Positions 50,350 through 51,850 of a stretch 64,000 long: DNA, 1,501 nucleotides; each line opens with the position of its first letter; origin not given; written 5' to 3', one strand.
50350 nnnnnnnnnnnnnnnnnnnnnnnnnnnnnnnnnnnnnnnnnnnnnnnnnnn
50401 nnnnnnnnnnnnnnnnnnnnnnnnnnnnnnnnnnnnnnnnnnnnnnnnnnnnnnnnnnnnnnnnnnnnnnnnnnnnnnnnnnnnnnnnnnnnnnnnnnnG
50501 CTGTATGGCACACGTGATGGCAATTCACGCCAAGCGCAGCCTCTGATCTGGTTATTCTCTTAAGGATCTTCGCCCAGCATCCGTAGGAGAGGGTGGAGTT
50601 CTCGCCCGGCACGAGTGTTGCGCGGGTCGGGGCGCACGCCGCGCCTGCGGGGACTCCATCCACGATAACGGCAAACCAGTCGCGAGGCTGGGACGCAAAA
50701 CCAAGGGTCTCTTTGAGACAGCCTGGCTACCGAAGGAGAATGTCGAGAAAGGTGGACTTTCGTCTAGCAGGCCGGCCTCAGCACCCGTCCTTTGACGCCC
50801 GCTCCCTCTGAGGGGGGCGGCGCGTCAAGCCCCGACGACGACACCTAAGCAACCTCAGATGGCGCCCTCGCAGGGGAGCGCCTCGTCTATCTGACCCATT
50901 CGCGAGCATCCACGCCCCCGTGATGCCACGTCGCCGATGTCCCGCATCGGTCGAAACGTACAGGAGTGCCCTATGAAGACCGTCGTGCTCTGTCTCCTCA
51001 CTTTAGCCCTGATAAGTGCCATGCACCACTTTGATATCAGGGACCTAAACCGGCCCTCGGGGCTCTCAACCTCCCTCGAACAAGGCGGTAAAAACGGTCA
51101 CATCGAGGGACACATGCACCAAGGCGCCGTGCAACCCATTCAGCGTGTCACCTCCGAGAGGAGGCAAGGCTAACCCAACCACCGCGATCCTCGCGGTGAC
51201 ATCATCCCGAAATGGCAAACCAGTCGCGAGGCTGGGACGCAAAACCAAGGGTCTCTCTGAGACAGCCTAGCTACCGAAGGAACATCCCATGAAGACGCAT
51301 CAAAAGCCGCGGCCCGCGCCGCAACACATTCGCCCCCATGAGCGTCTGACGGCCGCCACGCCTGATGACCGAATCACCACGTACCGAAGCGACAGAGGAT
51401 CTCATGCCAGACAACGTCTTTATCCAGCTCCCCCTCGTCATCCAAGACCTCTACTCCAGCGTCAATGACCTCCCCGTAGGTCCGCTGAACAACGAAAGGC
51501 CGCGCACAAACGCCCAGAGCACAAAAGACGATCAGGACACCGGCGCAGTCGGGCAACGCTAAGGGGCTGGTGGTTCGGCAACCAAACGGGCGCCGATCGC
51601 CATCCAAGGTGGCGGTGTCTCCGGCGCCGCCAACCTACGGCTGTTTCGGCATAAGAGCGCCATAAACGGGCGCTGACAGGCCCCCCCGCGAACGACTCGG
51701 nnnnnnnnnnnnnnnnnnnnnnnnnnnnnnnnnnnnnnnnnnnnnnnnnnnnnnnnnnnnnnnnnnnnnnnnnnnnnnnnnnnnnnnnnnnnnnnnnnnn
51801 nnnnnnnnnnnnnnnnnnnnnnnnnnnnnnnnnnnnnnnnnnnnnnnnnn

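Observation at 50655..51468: Two near-identical c-di-GMP-I (GEMM-I) riboswitch-like aptamers in series, each preceding a tiny ORF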

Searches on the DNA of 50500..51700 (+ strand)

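Call 41: search_rna_families(sources=[L204, L205, L206, L207, L208, L209, L210, L211, L212, L203], threshold=gathering)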
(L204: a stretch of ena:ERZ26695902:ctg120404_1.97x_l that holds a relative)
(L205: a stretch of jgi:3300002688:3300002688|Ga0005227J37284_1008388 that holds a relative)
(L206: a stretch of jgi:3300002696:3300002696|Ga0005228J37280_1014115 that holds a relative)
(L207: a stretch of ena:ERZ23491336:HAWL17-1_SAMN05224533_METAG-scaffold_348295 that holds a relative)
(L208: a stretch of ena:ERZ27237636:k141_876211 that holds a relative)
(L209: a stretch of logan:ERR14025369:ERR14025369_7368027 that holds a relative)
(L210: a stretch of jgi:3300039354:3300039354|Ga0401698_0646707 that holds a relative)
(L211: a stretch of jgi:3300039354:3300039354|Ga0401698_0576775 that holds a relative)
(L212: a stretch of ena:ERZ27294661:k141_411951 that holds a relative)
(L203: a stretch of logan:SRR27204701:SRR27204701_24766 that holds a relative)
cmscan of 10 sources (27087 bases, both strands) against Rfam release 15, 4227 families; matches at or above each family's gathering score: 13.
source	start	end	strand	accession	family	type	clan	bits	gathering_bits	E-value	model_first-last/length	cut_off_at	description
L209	1588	1662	+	RF03167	c-di-GMP-I-GGC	Cis-reg; riboswitch;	CL00126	72.6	59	1.2e-15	1-80/80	no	c-di-GMP-I-GGC riboswitch aptamer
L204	4165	4239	+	RF03167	c-di-GMP-I-GGC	Cis-reg; riboswitch;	CL00126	70.8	59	3.9e-15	1-80/80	no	c-di-GMP-I-GGC riboswitch aptamer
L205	59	133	+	RF03167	c-di-GMP-I-GGC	Cis-reg; riboswitch;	CL00126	70.8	59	3.9e-15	1-80/80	no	c-di-GMP-I-GGC riboswitch aptamer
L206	57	131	+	RF03167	c-di-GMP-I-GGC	Cis-reg; riboswitch;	CL00126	70.8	59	3.9e-15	1-80/80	no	c-di-GMP-I-GGC riboswitch aptamer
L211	59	133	+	RF03167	c-di-GMP-I-GGC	Cis-reg; riboswitch;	CL00126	70.5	59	4.7e-15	1-80/80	no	c-di-GMP-I-GGC riboswitch aptamer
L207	226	300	+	RF03167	c-di-GMP-I-GGC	Cis-reg; riboswitch;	CL00126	68.7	59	1.5e-14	1-80/80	no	c-di-GMP-I-GGC riboswitch aptamer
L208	209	283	+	RF03167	c-di-GMP-I-GGC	Cis-reg; riboswitch;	CL00126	68.7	59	1.5e-14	1-80/80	no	c-di-GMP-I-GGC riboswitch aptamer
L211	602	676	+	RF03167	c-di-GMP-I-GGC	Cis-reg; riboswitch;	CL00126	63.2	59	5.9e-13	1-80/80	no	c-di-GMP-I-GGC riboswitch aptamer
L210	283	357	+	RF01051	c-di-GMP-I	Cis-reg; riboswitch;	CL00126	57.5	35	5.2e-09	1-87/87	no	c-di-GMP-I riboswitch aptamer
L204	4795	4869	+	RF01051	c-di-GMP-I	Cis-reg; riboswitch;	CL00126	54.7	35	2.6e-08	1-87/87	no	c-di-GMP-I riboswitch aptamer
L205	606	680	+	RF01051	c-di-GMP-I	Cis-reg; riboswitch;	CL00126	54.7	35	2.6e-08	1-87/87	no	c-di-GMP-I riboswitch aptamer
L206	604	678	+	RF01051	c-di-GMP-I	Cis-reg; riboswitch;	CL00126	54.7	35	2.6e-08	1-87/87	no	c-di-GMP-I riboswitch aptamer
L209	2122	2196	+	RF01051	c-di-GMP-I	Cis-reg; riboswitch;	CL00126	54.3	35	3.2e-08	1-87/87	no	c-di-GMP-I riboswitch aptamer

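Call 71: search_rna_families(sources=[L213, L214, L215], threshold=evalue, max_evalue=1)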
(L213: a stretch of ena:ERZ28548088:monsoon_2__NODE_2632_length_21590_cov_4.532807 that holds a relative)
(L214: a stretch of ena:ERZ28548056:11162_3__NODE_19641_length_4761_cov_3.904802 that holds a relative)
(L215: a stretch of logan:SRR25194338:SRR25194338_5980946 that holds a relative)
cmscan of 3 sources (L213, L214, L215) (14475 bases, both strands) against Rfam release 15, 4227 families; matches with E-value up to 1: 0.
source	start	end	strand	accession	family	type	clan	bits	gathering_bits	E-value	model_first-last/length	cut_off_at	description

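Call 76: search_rna_families(source=window, start=50500, end=51700, threshold=evalue, max_evalue=5)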
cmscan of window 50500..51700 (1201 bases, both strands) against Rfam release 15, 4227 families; matches with E-value up to 5: 5.
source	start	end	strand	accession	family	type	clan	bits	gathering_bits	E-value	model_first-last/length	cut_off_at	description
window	50661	50735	+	RF03167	c-di-GMP-I-GGC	Cis-reg; riboswitch;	CL00126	71.5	59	1.1e-16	1-80/80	no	c-di-GMP-I-GGC riboswitch aptamer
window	51205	51279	+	RF03167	c-di-GMP-I-GGC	Cis-reg; riboswitch;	CL00126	64.5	59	1.2e-14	1-80/80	no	c-di-GMP-I-GGC riboswitch aptamer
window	51579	51639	+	RF00454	p27_CRE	Cis-reg;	-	18.6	42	0.82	1-59/59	no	p27 cis-regulatory element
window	51117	51257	-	RF02193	TCL6_3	Gene; lncRNA;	-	15.8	40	1.2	1-139/139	no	T-cell leukemia/lymphoma 6 conserved region 3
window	51039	51064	+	RF01716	PhotoRC-I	Cis-reg;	-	13.7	45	1.5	1-44/44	no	PhotoRC-I RNA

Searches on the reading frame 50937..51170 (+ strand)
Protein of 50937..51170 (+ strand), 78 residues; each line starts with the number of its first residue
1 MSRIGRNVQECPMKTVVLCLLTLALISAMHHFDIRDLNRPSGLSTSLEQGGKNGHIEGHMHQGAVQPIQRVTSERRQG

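Call 14: search_protein_families(library=pfam, proteins=[window:50973-51170:+], max_evalue=0.01)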
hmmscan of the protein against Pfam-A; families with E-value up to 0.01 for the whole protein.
window:50973-51170:+ (66 aa): 0 families

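Call 15: find_encoding_contigs(protein=window:50973-51170:+, flank=6000)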
Protein window:50973-51170:+ (66 aa): no gene with exactly this product is on record in the collection.

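Call 28: find_homologous_proteins(query=window:50973-51170:+, max_evalue=0.1)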
Query window:50973-51170:+: no candidate shares three 5-residue words with the query. No homologue found.

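Call 35: find_encoding_contigs(protein=window:50937-51170:+, flank=3000)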
Protein window:50937-51170:+ (78 aa): no gene with exactly this product is on record in the collection.

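Call 67: search_protein_families(library=ncbifam, proteins=[window:50973-51170:+], max_evalue=0.01)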
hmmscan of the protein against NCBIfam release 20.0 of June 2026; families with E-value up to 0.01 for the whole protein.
window:50973-51170:+ (66 aa): 0 families
